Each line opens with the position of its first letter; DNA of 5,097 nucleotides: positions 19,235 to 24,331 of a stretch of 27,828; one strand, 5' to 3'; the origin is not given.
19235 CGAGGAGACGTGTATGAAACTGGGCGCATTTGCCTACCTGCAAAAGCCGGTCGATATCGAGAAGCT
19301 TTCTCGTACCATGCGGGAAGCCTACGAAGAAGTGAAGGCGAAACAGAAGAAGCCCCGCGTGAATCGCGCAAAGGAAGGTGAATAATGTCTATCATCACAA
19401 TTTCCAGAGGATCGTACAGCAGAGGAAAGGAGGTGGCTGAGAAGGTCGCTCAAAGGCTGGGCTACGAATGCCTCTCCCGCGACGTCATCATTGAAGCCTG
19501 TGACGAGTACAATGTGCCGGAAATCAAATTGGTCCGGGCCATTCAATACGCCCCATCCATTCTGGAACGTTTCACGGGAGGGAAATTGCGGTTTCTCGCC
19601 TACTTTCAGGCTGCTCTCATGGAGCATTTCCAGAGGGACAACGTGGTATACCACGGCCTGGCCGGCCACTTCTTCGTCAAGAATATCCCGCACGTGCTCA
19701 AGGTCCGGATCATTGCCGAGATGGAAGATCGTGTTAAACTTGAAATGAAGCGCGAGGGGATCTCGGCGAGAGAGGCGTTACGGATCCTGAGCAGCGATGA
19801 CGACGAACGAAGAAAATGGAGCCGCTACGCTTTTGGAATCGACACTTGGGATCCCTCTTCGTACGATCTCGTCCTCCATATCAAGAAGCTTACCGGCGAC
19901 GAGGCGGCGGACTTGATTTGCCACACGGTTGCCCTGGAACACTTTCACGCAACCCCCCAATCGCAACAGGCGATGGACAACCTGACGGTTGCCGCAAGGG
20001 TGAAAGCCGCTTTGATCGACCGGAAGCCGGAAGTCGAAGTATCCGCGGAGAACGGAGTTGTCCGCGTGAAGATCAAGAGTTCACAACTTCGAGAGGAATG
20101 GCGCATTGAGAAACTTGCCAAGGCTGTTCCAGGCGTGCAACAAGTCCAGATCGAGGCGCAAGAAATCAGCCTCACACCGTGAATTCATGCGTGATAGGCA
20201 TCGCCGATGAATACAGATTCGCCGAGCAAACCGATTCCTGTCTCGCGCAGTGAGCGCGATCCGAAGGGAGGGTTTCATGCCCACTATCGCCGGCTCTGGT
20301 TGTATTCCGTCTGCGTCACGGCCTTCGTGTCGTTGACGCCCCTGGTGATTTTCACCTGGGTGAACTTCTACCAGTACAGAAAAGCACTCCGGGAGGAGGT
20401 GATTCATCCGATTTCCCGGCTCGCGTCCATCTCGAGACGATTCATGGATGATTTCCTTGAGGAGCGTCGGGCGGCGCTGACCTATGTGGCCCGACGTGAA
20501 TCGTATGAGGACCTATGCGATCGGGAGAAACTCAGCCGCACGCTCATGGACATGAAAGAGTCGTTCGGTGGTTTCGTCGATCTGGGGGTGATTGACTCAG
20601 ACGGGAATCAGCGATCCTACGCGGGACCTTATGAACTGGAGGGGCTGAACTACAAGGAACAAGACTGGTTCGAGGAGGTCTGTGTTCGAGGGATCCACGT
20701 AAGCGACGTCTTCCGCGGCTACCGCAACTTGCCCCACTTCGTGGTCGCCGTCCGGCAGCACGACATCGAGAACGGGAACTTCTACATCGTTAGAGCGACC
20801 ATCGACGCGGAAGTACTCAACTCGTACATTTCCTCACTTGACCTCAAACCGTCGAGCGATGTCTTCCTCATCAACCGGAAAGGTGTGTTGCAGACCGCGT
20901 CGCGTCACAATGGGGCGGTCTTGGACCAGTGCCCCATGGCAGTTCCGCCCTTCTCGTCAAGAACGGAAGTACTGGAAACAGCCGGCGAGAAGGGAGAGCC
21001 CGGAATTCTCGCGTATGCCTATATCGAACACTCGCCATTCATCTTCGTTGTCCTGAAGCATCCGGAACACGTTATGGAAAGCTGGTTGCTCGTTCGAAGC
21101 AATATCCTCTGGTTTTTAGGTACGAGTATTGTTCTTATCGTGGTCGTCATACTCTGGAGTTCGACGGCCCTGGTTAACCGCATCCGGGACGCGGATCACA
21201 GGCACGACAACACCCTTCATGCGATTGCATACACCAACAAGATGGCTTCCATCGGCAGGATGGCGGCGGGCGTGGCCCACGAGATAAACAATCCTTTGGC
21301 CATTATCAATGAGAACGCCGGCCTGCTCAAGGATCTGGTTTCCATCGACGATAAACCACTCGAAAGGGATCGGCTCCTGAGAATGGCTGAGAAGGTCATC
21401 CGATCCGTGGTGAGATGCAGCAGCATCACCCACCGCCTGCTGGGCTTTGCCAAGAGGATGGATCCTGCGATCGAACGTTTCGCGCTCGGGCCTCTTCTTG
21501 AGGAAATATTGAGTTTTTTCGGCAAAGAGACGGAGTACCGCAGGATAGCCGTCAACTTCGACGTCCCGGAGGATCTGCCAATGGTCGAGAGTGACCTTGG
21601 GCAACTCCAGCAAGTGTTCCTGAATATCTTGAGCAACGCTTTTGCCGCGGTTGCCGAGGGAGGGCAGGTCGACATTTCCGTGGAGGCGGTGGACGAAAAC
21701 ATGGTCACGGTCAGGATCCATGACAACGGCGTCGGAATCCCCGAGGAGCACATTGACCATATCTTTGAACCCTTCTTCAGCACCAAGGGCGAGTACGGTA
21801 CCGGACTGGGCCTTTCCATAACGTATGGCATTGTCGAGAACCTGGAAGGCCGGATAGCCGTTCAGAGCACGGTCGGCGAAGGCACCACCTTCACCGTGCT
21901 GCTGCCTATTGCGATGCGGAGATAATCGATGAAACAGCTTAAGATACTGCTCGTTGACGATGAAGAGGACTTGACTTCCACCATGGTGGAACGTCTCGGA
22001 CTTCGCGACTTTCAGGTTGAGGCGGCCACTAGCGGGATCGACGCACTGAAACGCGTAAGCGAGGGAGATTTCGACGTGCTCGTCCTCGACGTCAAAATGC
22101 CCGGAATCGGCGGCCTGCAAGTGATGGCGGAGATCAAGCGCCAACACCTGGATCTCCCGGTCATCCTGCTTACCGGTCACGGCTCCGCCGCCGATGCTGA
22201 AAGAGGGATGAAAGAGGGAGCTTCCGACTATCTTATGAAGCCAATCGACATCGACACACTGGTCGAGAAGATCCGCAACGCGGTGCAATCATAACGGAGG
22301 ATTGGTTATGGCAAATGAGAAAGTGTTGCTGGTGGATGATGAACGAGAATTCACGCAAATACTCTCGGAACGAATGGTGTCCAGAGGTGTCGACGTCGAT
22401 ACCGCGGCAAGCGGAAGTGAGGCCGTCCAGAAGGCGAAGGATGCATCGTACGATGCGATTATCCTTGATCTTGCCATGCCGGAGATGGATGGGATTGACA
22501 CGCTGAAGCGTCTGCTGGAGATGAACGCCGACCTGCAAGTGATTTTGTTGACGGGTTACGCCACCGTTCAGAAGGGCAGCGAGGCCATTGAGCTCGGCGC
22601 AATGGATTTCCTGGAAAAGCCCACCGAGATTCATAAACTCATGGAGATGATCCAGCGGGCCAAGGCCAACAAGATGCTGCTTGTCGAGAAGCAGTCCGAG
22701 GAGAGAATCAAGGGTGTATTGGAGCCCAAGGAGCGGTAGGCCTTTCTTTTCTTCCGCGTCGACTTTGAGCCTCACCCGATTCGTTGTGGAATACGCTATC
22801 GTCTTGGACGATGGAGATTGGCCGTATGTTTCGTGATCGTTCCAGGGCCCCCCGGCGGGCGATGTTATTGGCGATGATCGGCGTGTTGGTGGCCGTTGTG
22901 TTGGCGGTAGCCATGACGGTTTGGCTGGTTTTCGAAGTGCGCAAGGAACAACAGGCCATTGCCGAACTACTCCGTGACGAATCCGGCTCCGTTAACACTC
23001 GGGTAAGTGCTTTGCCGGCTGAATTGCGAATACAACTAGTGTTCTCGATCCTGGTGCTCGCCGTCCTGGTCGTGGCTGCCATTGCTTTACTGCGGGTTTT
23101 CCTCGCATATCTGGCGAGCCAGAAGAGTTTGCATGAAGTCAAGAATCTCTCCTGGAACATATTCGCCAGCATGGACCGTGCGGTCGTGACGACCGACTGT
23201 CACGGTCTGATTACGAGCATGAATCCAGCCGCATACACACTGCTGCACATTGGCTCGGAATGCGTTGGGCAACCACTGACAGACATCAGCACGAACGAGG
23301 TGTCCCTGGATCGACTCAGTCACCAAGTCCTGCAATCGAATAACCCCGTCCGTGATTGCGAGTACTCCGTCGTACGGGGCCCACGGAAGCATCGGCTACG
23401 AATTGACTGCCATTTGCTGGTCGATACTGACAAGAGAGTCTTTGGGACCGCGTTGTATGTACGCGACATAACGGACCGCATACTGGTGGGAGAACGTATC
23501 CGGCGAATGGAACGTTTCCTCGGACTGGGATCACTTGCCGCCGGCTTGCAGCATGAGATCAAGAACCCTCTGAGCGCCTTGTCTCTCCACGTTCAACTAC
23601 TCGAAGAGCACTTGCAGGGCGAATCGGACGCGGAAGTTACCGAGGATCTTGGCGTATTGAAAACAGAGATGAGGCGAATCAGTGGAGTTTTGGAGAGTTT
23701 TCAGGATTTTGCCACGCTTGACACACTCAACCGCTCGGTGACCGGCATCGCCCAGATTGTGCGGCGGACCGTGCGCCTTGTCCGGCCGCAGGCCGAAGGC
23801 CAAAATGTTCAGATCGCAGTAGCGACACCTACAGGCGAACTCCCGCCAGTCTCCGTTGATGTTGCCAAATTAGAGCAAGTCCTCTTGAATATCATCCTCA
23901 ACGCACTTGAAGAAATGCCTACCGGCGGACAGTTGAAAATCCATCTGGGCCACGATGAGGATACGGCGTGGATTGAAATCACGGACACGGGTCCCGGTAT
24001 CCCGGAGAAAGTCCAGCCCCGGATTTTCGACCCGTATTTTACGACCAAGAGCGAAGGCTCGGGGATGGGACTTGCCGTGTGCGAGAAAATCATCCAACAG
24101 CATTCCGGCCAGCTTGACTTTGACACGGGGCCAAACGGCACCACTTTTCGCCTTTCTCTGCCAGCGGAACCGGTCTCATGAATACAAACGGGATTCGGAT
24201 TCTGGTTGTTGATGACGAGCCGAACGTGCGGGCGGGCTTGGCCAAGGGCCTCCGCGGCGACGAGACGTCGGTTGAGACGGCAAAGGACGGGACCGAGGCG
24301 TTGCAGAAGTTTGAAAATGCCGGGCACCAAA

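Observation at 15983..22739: Coupled SulP - kinase-like/BON pair - Cache kinase - multi-receiver operon: candidate uncharacterised anion-sensing system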

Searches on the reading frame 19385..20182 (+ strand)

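Call 3: search_protein_families(library=pfam, proteins=[window:19385-20182:+], max_evalue=0.01)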
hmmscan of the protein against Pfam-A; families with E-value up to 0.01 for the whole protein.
window:19385-20182:+ (265 aa): 1 family
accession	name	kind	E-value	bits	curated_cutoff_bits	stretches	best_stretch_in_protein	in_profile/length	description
PF13189.12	Cytidylate_kin2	-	3.5e-43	148.2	28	1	3-167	1-175/176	Cytidylate kinase-like family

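Call 6: search_protein_families(library=ncbifam, proteins=[window:19385-20182:+], max_evalue=0.001)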
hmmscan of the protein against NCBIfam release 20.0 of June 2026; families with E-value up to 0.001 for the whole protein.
window:19385-20182:+ (265 aa): 1 family
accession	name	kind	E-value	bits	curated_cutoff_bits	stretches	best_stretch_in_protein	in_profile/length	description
TIGR02173.1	cyt_kin_arch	equivalog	9.2e-08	32.3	102.1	1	83-181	71-167/169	(d)CMP kinase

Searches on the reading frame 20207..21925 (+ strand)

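Call 3: search_protein_families(library=pfam, proteins=[window:20207-21925:+], max_evalue=0.01)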
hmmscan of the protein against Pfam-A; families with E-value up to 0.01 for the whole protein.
window:20207-21925:+ (572 aa): 4 families
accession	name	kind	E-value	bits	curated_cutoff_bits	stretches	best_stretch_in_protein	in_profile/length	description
PF02518.31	HATPase_c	-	9e-28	97.4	26.4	1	465-568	4-109/111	Histidine kinase-, DNA gyrase B-, and HSP90-like ATPase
PF02743.24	dCache_1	-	4.3e-12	46.5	45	1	80-232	22-183/240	Cache domain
PF00512.31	HisKA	-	6.8e-09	36.1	26.9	1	350-417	3-63/66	His Kinase A (phospho-acceptor) domain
PF13589.12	HATPase_c_3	-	0.0016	18.9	25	1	468-521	4-55/137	Histidine kinase-, DNA gyrase B-, and HSP90-like ATPase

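Call 6: search_protein_families(library=ncbifam, proteins=[window:20207-21925:+], max_evalue=0.001)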
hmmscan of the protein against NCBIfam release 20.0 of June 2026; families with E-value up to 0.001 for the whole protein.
window:20207-21925:+ (572 aa): 88 families (the best 25 are shown)
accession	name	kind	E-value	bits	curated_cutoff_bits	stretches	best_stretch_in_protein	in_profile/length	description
NF008468.0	PRK11360.1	equivalog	9.7e-59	199.3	646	1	335-569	382-609/616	two-component system sensor histidine kinase AtoS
NF010411.0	PRK13837.1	equivalog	7e-48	163.2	647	1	335-569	436-676/828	two-component system VirA-like sensor kinase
NF007688.0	PRK10364.1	equivalog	1.9e-44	152.2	479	1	313-572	205-455/460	two-component system sensor histidine kinase ZraS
NF038348.1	T2SS_HK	subfamily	3.7e-41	141.2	450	2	390-568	397-573/574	histidine kinase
NF046020.1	HisKinCckABruc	equivalog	2.5e-37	128.2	1000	1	339-568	470-707/868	cell cycle histidine kinase CckA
NF052574.1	HisKinEspCMyxo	equivalog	1e-34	119.8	1200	1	320-570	389-639/785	serine histidine kinase EspC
NF010076.0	PRK13557.1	subfamily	1.8e-34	119.1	631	1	335-569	149-395/540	histidine kinase famiy protein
NF046044.1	PnpS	equivalog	3.6e-34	118.4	400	1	354-567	175-390/390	two-component system histidine kinase PnpS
NF053867.1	SprKinKinDBac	equivalog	1.1e-33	116.4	775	1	300-569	245-498/500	sporulation kinase KinD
NF052573.1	HisKinEspAMyxo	equivalog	8.7e-33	113.3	1400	1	327-569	363-612/755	serine histidine kinase EspA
NF046026.1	HisKinCckACaul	equivalog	1.4e-32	112.6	1000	1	340-570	293-534/678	cell cycle histidine kinase CckA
NF006800.0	PRK09303.1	equivalog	1.2e-31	110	342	1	344-569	146-378/383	histidine kinase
NF041777.1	sens_FixL_Rhizob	equivalog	2.5e-31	108.9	850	1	340-570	253-483/485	sensor protein FixL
NF047466.1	hybrid_RR_LvrB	exception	1.8e-29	103.1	500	1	340-568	143-376/377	hybrid histidine kinase/response regulator LvrB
NF033092.0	HK_WalK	equivalog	3e-29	102.1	725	1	417-568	439-594/594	cell wall metabolism sensor histidine kinase WalK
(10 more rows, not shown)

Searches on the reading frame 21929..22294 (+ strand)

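Call 3: search_protein_families(library=pfam, proteins=[window:21929-22294:+], max_evalue=0.01)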
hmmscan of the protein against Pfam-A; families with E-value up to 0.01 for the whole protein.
window:21929-22294:+ (121 aa): 1 family
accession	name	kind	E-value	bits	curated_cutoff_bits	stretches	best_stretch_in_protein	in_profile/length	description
PF00072.30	Response_reg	-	1.9e-30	105.7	30.2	1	6-116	1-111/111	Response regulator receiver domain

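Call 6: search_protein_families(library=ncbifam, proteins=[window:21929-22294:+], max_evalue=0.001)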
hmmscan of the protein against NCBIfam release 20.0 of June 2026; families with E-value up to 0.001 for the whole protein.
window:21929-22294:+ (121 aa): 98 families (the best 25 are shown)
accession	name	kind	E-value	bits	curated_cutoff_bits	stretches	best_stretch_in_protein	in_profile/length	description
TIGR01387.1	cztR_silR_copR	subfamily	3.9e-23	82.2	279.2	1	6-119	1-114/218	heavy metal response regulator transcription factor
NF006900.1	PRK09390.1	equivalog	2.4e-22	79.4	255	1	3-120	4-121/203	response regulator FixJ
NF012023.0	PRK15479.1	equivalog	3.2e-22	79.2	337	1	5-118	2-115/224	transcriptional regulator TctD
NF011695.0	PRK15115.1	equivalog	3.9e-22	78.6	763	1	2-120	5-123/445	two-component system response regulator GlrR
NF047793.1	ResRegPgtA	equivalog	7.7e-22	77.7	650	1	3-120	5-122/414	two-component system response regulator PgtA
NF008199.0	PRK10955.1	equivalog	1.5e-21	77.4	341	1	5-118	3-114/232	envelope stress response regulator transcription factor CpxR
NF008469.0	PRK11361.1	equivalog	1.6e-21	76.5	714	1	5-120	6-121/461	acetoacetate metabolism transcriptional regulator AtoC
NF051850.1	RespRegRprY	equivalog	3.1e-21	75.9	370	1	2-116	3-117/234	response regulator transcription factor RprY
NF041734.1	resp_reg_RppA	equivalog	7.1e-21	74.6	250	1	4-117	1-116/229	two-component system response regulator RppA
NF052313.1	T9SS_RR_PorX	equivalog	7.7e-21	74.4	300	1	5-117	2-114/513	T9SS response regulator signal transducer PorX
NF041733.1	resp_reg_CseB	equivalog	9.1e-21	74.3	350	1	5-119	2-115/228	two-component system response regulator CseB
NF041946.1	LuxO_transreg_Vib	equivalog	1.3e-20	73.7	800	1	25-120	18-113/463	quorum-sensing sigma-54 dependent transcriptional regulator LuxO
NF053854.1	RespRegPhoBBctds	equivalog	2.2e-20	73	270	1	6-118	1-114/225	two-component system response regulator PhoB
TIGR01818.1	ntrC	equivalog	4.2e-20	72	558.6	1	6-120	1-115/463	nitrogen regulation protein NR(I)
NF040689.1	MtrAB_MtrA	equivalog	5.6e-20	71.6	300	1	6-119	1-113/219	MtrAB system response regulator MtrA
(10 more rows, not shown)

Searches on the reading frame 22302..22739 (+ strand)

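Call 3: search_protein_families(library=pfam, proteins=[window:22302-22739:+], max_evalue=0.01)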
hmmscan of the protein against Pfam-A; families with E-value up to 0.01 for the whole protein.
window:22302-22739:+ (145 aa): 1 family
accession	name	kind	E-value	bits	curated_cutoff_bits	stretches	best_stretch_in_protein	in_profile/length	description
PF00072.30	Response_reg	-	1.8e-28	99.3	30.2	1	8-118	1-111/111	Response regulator receiver domain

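Call 6: search_protein_families(library=ncbifam, proteins=[window:22302-22739:+], max_evalue=0.001)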
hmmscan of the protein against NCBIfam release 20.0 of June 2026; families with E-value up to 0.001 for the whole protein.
window:22302-22739:+ (145 aa): 98 families (the best 25 are shown)
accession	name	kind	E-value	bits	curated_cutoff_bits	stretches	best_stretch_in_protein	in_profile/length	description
NF008469.0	PRK11361.1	equivalog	8.2e-26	90.7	714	1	4-125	3-124/461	acetoacetate metabolism transcriptional regulator AtoC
NF006900.1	PRK09390.1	equivalog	3.2e-22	79.1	255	1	5-129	4-128/203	response regulator FixJ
NF007689.0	PRK10365.1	equivalog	6.1e-21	74.7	760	1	1-123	1-123/441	sigma-54-dependent response regulator transcription factor ZraR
NF033791.1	ActR_PrrA_rreg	equivalog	1.4e-20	74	250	1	6-129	2-125/173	ActR/PrrA/RegA family redox response regulator transcription factor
TIGR01818.1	ntrC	equivalog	1.4e-20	73.5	558.6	1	8-134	1-127/463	nitrogen regulation protein NR(I)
NF051870.1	NAssimRespRegNtrX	equivalog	2.5e-20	72.8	600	1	7-131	3-129/452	nitrogen assimilation response regulator NtrX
NF047793.1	ResRegPgtA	equivalog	2.6e-20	72.6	650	1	1-133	1-133/414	two-component system response regulator PgtA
NF040749.1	tetrathio_RR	equivalog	1.4e-19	70.6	290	1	8-145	2-139/191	tetrathionate respiration response regulator TtrR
NF053512.1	nitric_RR_NosR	exception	2.2e-19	69.8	400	1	8-131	1-125/422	response regulator c-di-GMP phosphodiesterase, NosR family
NF012023.0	PRK15479.1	equivalog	2.5e-19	69.7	337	1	7-116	2-111/224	transcriptional regulator TctD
NF045944.1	ResRegRpaBCyano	equivalog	3.5e-19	69.1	330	1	9-122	1-113/229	response regulator transcription factor RpaB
NF001965.0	PRK00742.1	subfamily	4.1e-19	69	293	1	6-133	4-135/357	chemotaxis-specific protein-glutamate methyltransferase CheB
NF007969.0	PRK10693.1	equivalog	5.1e-19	68.5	329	1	3-136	5-139/337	two-component system response regulator RssB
NF007135.0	PRK09581.1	equivalog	1.6e-18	66.7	474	1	7-127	4-126/457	PleD family two-component system response regulator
NF045991.1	RespRegCtrARhodob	equivalog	2.9e-18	66.4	350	1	7-118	2-113/224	response regulator transcription factor CtrA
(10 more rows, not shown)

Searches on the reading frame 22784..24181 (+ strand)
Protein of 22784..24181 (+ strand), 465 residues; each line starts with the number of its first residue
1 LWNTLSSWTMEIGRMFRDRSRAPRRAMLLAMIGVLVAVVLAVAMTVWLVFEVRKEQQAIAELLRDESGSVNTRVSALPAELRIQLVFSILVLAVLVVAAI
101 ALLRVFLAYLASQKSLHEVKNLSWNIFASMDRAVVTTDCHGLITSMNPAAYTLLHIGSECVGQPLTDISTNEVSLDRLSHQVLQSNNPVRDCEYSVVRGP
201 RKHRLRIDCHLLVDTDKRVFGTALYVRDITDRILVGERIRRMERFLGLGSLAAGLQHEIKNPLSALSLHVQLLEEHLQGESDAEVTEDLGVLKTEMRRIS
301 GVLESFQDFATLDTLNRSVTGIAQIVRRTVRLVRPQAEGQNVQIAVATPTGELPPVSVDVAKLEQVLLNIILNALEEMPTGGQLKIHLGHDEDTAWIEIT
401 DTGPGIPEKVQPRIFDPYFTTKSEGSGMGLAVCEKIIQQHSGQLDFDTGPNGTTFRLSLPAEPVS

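Call 3: search_protein_families(library=pfam, proteins=[window:22784-24181:+], max_evalue=0.01)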
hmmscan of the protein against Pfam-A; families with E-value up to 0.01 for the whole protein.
window:22784-24181:+ (465 aa): 7 families
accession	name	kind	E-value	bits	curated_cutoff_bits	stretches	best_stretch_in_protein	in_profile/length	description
PF02518.31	HATPase_c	-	1.4e-26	93.5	26.4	1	359-462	2-110/111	Histidine kinase-, DNA gyrase B-, and HSP90-like ATPase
PF00512.31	HisKA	-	6.8e-11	42.5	26.9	1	250-314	4-65/66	His Kinase A (phospho-acceptor) domain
PF13426.13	PAS_9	-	9.1e-05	23.1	27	1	133-231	3-103/103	PAS domain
PF00989.32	PAS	-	0.00011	22.6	22.6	1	126-229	6-113/113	PAS fold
PF13581.12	HATPase_c_2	-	0.00033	21.1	27.4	1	367-458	40-126/127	Histidine kinase-like ATPase domain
PF08448.16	PAS_4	-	0.002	18.8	23.1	1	129-232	3-108/110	PAS fold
PF13188.13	PAS_8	-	0.0062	16.8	21.8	0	126-173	6-55/65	PAS domain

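Call 6: search_protein_families(library=ncbifam, proteins=[window:22784-24181:+], max_evalue=0.001)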
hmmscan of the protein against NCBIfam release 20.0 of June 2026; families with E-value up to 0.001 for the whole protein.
window:22784-24181:+ (465 aa): 78 families (the best 25 are shown)
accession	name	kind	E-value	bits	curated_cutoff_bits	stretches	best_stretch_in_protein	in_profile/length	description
NF008468.0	PRK11360.1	equivalog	8.6e-80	268.8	646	1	114-463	261-610/616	two-component system sensor histidine kinase AtoS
NF007688.0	PRK10364.1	equivalog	5.8e-48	163.8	479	1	232-461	224-451/460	two-component system sensor histidine kinase ZraS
NF052574.1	HisKinEspCMyxo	equivalog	3e-39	134.8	1200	1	214-464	383-640/785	serine histidine kinase EspC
NF053867.1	SprKinKinDBac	equivalog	1.9e-37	128.9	775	1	248-461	286-497/500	sporulation kinase KinD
NF052573.1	HisKinEspAMyxo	equivalog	2.2e-32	112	1400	1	125-462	258-612/755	serine histidine kinase EspA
NF046044.1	PnpS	equivalog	3e-32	112.1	400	1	116-460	50-390/390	two-component system histidine kinase PnpS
NF047497.1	HK_LIC_12097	equivalog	3.1e-32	111.7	500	1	199-461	102-366/367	LIC_12097 family sensor histidine kinase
NF008293.1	PRK11073.1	equivalog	6e-32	111.2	240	1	123-460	9-346/349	nitrogen regulation protein NR(II)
NF010411.0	PRK13837.1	equivalog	2.9e-30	104.9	647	1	226-462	428-676/828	two-component system VirA-like sensor kinase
NF008312.0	PRK11100.1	equivalog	6.5e-30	104.4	356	1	255-461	263-474/477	two-component system sensor histidine kinase CreC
NF038348.1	T2SS_HK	subfamily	1.9e-29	102.5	450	1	299-461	411-573/574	histidine kinase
NF046020.1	HisKinCckABruc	equivalog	3.5e-28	98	1000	1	223-460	455-706/868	cell cycle histidine kinase CckA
NF046026.1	HisKinCckACaul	equivalog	4.4e-28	97.8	1000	1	209-462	265-533/678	cell cycle histidine kinase CckA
TIGR02966.1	phoR_proteo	equivalog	9.1e-28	97.2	334.2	1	126-458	11-332/333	phosphate regulon sensor histidine kinase PhoR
NF006800.0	PRK09303.1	equivalog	1.4e-27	96.7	342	1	253-460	156-376/383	histidine kinase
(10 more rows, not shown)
